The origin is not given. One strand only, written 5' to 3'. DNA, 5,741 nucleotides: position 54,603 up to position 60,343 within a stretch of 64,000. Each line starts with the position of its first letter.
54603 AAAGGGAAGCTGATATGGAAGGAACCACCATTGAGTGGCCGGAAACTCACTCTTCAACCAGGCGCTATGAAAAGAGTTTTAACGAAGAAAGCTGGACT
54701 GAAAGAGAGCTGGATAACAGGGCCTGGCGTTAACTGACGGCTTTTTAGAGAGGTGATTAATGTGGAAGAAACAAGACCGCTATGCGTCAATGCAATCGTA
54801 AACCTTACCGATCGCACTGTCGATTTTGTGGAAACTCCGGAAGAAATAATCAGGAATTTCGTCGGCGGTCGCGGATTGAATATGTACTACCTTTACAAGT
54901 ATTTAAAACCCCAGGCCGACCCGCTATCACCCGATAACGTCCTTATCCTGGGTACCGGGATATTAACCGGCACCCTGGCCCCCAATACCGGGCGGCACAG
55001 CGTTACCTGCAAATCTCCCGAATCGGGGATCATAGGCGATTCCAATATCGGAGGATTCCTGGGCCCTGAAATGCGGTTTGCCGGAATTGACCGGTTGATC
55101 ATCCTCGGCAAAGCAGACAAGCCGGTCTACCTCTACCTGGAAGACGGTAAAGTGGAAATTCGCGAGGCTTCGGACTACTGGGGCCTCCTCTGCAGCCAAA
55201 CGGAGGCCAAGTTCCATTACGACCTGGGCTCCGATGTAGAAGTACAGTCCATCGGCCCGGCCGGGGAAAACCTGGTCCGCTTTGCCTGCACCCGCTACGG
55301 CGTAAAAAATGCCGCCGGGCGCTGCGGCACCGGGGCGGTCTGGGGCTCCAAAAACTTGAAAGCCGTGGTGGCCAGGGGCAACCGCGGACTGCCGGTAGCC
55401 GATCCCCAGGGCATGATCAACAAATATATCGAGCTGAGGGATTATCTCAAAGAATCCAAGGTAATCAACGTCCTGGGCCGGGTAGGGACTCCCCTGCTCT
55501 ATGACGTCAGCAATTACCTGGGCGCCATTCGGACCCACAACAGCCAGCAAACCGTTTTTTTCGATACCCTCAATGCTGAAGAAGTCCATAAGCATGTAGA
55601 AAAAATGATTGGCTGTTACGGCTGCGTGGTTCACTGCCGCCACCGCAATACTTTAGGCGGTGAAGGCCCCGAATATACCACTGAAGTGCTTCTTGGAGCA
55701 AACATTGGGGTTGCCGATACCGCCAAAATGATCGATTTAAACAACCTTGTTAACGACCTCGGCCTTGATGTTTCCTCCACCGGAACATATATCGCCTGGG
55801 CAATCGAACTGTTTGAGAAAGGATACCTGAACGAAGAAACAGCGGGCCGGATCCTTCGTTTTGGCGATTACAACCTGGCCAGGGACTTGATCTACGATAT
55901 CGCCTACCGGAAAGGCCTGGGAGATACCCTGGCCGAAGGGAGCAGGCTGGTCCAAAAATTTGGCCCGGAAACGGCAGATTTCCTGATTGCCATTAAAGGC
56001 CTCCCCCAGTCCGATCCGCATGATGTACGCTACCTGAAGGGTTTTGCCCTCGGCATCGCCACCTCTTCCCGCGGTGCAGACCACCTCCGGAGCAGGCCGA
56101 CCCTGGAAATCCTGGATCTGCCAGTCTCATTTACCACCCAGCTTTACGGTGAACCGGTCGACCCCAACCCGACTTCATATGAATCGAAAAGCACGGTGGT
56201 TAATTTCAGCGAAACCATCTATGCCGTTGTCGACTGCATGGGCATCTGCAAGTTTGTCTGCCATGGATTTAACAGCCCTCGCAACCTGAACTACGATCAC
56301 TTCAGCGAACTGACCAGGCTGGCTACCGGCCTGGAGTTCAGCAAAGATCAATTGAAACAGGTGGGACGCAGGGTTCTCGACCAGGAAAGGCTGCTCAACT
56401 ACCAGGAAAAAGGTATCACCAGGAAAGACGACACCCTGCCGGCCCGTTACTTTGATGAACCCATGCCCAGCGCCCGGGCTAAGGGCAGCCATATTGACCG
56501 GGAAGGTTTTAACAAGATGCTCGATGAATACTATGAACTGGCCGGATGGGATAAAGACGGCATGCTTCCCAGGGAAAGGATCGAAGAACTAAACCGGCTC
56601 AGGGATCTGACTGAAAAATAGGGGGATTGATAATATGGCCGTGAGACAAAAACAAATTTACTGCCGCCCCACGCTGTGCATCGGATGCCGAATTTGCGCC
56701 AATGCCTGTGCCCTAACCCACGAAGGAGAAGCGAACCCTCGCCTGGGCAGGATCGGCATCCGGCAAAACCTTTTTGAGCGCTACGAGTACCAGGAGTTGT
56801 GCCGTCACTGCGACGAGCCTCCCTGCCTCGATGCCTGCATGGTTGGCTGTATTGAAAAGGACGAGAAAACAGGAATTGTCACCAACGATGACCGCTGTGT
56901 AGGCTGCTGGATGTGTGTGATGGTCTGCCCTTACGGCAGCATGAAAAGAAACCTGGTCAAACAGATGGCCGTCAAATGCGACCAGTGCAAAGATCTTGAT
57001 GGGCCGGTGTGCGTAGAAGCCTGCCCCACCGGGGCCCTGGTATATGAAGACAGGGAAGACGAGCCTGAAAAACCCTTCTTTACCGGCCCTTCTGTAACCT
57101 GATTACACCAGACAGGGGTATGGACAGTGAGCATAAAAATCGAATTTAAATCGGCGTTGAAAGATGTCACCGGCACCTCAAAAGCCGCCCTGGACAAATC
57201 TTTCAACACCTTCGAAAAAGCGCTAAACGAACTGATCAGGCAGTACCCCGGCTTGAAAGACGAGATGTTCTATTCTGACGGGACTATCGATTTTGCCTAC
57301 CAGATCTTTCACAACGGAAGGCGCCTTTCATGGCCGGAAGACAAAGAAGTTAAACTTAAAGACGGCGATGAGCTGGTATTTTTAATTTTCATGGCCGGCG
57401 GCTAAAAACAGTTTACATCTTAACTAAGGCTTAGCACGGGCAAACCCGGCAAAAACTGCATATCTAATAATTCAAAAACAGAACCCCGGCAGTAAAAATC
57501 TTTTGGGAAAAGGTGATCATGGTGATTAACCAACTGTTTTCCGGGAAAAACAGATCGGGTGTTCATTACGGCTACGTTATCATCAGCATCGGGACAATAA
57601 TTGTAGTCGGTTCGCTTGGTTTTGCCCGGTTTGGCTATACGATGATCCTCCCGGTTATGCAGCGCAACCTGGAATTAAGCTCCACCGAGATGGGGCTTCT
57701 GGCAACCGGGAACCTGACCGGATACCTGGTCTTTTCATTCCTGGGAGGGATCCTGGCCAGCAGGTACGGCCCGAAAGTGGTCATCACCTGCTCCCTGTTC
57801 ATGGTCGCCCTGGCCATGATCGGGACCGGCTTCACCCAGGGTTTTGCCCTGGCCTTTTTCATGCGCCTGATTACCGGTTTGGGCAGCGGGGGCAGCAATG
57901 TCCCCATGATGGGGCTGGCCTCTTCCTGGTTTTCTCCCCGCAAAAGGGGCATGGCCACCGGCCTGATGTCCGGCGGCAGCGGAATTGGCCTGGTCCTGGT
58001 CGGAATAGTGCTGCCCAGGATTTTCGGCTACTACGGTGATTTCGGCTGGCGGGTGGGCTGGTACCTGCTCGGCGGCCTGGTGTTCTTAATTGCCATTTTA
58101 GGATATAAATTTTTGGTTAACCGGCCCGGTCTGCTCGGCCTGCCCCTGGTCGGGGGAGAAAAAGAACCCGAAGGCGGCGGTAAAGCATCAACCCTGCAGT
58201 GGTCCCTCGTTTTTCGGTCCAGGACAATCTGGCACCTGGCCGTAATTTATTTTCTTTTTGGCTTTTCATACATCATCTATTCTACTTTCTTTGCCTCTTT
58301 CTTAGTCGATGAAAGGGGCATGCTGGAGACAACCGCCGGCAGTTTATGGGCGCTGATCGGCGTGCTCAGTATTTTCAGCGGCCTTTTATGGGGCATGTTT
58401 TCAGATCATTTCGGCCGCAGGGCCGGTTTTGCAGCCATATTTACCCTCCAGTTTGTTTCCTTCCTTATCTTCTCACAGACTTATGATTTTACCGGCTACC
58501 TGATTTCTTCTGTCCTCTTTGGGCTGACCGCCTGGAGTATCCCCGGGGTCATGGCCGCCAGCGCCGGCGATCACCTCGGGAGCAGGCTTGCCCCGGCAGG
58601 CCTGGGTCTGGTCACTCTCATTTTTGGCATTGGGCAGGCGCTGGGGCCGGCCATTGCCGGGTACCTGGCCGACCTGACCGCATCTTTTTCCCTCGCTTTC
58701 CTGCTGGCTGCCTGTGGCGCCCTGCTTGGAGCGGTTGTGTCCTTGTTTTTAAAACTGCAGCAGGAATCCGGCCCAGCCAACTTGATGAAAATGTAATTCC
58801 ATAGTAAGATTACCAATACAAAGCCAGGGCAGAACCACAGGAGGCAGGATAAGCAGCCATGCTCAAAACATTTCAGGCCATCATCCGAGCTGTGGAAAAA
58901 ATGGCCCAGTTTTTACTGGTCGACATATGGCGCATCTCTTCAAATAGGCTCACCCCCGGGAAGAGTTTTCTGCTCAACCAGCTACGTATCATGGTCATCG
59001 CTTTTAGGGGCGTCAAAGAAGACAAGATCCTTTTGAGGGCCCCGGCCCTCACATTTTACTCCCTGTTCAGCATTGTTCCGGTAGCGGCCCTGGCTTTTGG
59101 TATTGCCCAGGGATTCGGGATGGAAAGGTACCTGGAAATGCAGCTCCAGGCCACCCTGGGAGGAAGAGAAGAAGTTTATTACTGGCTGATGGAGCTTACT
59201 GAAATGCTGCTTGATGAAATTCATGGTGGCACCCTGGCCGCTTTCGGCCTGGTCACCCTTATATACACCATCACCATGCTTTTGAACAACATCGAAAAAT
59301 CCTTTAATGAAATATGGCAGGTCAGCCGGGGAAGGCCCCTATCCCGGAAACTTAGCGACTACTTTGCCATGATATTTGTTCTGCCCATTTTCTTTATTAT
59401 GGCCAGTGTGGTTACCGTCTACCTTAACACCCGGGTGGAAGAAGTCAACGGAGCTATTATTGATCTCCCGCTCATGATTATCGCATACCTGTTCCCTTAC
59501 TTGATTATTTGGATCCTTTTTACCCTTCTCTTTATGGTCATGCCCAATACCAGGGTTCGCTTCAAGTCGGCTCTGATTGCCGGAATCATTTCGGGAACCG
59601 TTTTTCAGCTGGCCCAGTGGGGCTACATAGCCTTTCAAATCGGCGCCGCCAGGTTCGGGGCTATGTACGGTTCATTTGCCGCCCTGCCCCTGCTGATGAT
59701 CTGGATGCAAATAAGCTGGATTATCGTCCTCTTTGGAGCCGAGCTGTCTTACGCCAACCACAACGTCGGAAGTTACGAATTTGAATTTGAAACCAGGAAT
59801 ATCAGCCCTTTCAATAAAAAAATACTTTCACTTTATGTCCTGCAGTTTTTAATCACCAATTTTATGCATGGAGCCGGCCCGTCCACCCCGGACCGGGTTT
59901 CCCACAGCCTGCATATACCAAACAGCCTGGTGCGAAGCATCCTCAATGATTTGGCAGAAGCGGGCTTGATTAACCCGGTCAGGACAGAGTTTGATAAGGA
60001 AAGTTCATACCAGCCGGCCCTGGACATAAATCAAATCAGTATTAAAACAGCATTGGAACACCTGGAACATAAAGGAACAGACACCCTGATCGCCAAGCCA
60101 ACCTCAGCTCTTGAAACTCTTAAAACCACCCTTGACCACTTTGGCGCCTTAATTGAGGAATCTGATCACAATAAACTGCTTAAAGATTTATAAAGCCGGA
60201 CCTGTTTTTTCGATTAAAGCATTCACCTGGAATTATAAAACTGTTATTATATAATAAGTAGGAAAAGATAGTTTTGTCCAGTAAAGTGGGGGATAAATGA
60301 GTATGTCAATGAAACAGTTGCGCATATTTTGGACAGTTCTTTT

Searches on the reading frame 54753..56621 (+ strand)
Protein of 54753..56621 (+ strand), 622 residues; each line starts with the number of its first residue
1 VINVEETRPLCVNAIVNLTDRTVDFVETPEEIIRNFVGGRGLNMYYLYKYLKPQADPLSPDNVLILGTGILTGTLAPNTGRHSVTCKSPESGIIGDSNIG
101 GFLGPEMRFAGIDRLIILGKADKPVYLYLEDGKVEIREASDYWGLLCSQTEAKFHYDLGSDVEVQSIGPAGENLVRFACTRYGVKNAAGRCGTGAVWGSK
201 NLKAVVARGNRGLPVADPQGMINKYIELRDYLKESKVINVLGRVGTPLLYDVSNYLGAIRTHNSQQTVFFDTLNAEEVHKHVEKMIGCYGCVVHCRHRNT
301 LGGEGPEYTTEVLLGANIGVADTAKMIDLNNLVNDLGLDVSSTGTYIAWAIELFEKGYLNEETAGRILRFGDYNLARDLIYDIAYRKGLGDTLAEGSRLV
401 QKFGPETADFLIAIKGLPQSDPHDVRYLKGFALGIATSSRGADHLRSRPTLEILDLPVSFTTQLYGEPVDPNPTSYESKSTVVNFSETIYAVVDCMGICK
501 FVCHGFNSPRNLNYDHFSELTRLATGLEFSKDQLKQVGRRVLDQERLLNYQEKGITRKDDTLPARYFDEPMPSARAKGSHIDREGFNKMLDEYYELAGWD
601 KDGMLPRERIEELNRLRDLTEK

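Call 14: search_protein_families(library=pfam, proteins=[window:54753-56621:+])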
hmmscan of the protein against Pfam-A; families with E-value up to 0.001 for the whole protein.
window:54753-56621:+ (622 aa): 2 families
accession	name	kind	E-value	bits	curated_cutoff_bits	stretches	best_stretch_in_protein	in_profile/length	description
PF01314.23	AFOR_C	-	5.1e-102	342.3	27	1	228-614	6-384/385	Aldehyde ferredoxin oxidoreductase, domains 2 & 3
PF02730.20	AFOR_N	-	6.6e-72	241.9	29.8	1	15-209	5-198/199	Aldehyde ferredoxin oxidoreductase, N-terminal domain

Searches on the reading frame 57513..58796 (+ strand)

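Call 23: search_protein_families(library=pfam, proteins=[window:57513-58796:+], max_evalue=0.00001)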
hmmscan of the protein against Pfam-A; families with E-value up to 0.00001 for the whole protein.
window:57513-58796:+ (427 aa): 4 families
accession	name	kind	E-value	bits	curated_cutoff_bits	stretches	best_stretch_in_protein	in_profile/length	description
PF07690.21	MFS_1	-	1.2e-48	166.3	33.4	2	30-291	3-256/347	Major Facilitator Superfamily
PF06779.20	MFS_4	-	5e-42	145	26.3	1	34-410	4-363/364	Uncharacterised MFS-type transporter YbfB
PF00083.30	Sugar_tr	-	2.5e-08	33.7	22.3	0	50-198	38-185/452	Sugar (and other) transporter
PF12832.13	MFS_1_like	-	2.6e-08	33.8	25.2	1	230-390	205-366/373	MFS_1 like family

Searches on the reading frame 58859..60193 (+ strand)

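Call 23: search_protein_families(library=pfam, proteins=[window:58859-60193:+], max_evalue=0.00001)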
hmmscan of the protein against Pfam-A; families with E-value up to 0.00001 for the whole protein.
window:58859-60193:+ (444 aa): 1 family
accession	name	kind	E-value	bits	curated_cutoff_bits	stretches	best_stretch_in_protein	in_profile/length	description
PF03631.20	Virul_fac_BrkB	-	3.1e-50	171.7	33.7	1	54-299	2-254/259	Virulence factor BrkB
